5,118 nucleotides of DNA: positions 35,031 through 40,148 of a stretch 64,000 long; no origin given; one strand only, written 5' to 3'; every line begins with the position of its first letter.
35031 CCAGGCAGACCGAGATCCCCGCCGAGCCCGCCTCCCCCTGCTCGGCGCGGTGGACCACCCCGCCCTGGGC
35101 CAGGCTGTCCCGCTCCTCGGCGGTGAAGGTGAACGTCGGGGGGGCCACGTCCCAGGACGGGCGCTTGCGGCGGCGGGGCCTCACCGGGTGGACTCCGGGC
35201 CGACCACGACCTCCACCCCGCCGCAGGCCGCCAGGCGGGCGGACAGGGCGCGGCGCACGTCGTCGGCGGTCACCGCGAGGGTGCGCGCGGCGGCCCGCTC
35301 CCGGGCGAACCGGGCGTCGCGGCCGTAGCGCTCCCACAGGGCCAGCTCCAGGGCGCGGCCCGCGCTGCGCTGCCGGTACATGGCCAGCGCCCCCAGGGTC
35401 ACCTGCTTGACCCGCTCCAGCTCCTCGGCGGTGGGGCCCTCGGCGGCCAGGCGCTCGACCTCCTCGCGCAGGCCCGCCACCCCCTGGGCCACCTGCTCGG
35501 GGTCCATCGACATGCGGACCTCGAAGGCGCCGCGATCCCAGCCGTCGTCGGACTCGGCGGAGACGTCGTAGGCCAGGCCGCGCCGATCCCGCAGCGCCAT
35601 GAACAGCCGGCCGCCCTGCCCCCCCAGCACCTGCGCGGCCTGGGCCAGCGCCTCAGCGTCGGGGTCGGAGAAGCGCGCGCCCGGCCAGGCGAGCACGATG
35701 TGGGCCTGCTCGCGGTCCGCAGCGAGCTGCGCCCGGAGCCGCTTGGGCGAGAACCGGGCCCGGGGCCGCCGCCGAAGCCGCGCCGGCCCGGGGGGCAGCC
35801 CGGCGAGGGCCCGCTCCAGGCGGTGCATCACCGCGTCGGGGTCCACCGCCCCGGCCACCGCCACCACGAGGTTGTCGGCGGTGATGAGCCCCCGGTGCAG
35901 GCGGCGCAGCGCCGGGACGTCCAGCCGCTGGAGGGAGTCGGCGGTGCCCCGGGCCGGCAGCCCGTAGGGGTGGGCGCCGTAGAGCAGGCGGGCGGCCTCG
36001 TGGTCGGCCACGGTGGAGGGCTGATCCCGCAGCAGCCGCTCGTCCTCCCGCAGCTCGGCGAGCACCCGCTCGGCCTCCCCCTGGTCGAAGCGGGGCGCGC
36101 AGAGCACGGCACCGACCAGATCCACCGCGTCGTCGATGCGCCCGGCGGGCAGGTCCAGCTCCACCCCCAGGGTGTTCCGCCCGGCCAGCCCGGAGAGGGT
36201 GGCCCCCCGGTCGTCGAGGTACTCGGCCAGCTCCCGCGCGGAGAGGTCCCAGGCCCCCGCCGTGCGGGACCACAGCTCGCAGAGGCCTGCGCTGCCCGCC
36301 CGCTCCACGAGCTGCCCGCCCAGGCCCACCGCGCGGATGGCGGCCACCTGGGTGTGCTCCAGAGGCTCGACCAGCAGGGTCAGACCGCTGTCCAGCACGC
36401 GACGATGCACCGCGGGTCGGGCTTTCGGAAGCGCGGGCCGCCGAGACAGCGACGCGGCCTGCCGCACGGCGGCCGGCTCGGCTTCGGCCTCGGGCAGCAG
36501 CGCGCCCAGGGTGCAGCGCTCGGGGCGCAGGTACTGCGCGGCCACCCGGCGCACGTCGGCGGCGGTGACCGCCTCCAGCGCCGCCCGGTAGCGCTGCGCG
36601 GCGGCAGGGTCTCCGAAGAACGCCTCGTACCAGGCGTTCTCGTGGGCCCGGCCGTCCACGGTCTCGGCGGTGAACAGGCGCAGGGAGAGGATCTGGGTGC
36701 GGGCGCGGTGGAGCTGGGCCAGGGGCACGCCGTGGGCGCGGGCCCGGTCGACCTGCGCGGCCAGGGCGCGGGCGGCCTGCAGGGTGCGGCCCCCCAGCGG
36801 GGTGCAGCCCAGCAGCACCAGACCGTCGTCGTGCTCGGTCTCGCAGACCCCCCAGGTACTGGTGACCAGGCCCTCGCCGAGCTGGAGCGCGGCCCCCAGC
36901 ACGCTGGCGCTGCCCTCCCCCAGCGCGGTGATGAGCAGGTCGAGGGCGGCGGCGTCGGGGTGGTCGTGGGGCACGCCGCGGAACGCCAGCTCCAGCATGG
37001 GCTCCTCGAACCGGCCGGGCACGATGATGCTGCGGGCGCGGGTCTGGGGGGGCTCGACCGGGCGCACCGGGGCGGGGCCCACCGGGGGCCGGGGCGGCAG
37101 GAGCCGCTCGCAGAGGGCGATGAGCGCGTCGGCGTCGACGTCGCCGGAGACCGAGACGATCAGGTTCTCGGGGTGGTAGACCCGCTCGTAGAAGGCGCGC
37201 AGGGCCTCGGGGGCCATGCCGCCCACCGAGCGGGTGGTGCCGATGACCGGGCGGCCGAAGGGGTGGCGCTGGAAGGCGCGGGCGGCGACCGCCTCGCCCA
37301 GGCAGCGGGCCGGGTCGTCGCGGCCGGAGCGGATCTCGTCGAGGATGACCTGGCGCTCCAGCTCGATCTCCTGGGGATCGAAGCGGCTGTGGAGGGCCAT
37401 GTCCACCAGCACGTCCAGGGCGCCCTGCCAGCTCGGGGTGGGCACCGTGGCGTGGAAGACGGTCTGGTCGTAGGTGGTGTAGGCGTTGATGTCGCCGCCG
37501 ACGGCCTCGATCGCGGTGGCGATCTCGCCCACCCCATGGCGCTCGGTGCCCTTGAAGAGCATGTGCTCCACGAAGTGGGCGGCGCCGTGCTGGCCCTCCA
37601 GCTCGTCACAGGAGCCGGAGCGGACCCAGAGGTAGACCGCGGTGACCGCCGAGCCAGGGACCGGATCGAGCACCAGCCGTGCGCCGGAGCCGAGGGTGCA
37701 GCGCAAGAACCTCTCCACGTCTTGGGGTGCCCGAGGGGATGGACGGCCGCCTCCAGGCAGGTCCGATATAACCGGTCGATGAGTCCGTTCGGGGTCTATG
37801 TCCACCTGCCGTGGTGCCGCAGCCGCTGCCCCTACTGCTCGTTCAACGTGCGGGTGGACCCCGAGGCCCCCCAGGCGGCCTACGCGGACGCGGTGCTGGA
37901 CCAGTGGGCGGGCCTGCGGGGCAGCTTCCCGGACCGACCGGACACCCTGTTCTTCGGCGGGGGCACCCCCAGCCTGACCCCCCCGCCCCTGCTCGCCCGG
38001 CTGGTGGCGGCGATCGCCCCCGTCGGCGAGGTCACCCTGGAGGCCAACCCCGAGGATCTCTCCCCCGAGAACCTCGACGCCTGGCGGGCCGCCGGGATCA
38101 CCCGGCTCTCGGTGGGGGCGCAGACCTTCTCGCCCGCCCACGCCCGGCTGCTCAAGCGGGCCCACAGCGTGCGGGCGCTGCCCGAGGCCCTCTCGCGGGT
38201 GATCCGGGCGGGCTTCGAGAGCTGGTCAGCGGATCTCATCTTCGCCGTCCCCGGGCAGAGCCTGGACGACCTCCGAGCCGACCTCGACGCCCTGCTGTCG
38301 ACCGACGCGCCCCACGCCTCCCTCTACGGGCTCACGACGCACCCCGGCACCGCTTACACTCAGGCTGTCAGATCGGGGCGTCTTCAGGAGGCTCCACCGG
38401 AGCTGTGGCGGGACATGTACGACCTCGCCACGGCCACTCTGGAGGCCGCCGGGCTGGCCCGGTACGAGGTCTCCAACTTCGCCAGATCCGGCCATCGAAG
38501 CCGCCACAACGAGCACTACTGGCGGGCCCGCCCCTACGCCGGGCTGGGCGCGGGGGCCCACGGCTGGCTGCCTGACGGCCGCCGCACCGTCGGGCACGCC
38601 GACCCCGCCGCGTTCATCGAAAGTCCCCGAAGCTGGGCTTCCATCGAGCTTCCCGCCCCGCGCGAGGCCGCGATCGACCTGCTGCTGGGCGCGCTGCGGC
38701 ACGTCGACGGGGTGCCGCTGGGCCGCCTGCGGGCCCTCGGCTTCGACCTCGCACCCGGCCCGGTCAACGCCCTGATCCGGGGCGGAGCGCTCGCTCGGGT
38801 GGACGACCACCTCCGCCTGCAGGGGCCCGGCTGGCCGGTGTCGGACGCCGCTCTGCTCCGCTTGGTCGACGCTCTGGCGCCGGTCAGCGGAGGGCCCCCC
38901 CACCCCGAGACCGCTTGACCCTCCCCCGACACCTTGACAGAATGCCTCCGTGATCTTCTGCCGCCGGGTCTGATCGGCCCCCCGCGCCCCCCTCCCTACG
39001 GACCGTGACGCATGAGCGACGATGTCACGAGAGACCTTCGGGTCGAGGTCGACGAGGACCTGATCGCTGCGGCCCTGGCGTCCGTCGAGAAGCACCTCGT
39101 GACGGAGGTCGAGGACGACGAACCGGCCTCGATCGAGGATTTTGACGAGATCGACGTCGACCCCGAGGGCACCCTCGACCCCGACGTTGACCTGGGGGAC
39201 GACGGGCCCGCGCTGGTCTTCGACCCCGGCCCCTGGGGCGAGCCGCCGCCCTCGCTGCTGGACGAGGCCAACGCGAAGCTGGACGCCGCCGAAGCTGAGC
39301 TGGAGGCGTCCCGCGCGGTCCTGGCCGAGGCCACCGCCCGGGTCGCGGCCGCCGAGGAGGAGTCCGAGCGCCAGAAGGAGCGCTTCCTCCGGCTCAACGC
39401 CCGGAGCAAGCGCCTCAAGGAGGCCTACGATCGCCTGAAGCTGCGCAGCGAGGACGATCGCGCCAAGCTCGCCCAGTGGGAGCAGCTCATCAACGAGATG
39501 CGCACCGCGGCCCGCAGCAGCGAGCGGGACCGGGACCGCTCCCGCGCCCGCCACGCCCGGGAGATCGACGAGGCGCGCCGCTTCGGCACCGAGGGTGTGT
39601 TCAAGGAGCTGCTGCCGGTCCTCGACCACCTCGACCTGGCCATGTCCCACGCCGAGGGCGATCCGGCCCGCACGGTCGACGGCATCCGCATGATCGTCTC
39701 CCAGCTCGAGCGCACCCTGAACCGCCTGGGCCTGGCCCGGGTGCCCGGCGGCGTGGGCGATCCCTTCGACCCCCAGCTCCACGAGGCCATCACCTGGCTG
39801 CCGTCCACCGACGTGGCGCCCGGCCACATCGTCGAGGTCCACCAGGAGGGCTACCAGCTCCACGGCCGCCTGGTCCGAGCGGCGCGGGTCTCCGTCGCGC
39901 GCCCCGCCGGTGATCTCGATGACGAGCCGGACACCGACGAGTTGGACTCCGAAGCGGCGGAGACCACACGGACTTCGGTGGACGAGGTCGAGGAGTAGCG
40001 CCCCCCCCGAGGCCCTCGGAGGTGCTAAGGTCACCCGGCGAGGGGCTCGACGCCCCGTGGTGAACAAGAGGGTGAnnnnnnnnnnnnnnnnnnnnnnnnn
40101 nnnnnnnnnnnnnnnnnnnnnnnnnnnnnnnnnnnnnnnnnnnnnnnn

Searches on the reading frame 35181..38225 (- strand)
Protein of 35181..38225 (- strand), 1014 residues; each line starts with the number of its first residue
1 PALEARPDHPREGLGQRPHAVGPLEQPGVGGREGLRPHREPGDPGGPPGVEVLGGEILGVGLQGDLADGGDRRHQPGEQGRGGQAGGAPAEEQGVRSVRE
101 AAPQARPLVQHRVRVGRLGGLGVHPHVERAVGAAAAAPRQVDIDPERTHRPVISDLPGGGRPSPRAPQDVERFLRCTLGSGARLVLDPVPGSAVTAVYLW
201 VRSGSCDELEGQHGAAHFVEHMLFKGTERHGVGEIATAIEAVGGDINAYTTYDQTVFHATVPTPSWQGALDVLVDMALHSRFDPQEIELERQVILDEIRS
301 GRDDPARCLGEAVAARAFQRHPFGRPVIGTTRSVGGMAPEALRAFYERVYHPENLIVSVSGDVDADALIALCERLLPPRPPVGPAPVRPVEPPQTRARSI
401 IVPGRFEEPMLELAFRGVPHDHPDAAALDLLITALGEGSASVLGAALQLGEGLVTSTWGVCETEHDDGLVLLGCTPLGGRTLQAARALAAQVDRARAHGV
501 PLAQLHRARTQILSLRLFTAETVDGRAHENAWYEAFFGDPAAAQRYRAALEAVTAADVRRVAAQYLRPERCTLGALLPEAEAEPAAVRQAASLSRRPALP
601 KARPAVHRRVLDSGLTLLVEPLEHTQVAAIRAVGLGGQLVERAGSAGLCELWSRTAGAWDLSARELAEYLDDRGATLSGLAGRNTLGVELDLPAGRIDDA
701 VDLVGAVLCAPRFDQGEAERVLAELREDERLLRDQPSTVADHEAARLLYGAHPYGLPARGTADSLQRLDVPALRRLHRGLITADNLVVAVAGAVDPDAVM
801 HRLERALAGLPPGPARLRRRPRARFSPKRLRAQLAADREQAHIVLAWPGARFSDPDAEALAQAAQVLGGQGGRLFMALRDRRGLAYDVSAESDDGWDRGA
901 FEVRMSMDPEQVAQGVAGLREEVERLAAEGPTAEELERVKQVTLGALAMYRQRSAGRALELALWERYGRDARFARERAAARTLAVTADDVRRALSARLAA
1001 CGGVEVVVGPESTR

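Call 52: search_protein_families(library=pfam, proteins=[window:35181-38225:-], max_evalue=0.001)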
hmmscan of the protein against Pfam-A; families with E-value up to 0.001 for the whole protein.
window:35181-38225:- (1014 aa): 2 families
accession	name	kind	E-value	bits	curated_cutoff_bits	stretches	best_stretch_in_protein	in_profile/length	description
PF05193.26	Peptidase_M16_C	-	5.4e-60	202.8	23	2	770-941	4-179/181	Peptidase M16 inactive domain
PF00675.25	Peptidase_M16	-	1.2e-35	123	22.3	1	191-330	9-148/149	Insulinase (Peptidase family M16)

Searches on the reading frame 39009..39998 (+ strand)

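Call 52: search_protein_families(library=pfam, proteins=[window:39009-39998:+], max_evalue=0.001)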
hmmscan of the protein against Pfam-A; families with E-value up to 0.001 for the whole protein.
window:39009-39998:+ (329 aa): 1 family
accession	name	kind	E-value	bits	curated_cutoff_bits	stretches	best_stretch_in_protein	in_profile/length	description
PF01025.24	GrpE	-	7.9e-40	136.7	25.8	1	146-297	12-164/165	GrpE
